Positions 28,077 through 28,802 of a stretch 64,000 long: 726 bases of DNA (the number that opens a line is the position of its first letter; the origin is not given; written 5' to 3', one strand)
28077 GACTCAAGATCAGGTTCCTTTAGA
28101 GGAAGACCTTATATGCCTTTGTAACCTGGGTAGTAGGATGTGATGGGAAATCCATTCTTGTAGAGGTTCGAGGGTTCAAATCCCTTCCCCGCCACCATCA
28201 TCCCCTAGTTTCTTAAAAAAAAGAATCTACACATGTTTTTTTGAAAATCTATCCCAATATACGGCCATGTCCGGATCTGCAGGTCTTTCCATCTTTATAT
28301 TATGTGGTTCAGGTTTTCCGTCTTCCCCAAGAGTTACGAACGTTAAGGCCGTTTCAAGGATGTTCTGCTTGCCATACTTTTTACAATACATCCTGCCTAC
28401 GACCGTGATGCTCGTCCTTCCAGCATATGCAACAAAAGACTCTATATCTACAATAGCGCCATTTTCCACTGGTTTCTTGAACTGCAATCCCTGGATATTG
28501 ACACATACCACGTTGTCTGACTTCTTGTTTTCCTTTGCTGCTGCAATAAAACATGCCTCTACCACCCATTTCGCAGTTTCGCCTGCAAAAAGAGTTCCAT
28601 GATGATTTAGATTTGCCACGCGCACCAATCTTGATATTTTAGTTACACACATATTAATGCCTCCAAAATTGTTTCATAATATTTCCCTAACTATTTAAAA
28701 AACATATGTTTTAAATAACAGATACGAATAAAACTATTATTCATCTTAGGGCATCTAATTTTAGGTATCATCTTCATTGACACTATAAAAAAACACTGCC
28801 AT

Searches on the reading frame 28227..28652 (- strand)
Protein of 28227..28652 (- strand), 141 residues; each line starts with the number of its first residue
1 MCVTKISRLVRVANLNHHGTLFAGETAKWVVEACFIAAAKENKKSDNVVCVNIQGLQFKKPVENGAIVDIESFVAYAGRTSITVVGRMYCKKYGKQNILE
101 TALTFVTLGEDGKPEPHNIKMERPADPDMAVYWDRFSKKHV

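Call 44: search_protein_families(library=pfam, proteins=[window:28227-28652:-], max_evalue=0.001)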
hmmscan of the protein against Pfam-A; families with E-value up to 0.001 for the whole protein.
window:28227-28652:- (141 aa): 1 family
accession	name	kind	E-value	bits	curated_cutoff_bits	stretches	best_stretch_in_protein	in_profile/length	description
PF03061.28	4HBT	-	1e-07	32.6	20.6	1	18-92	1-74/79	Thioesterase superfamily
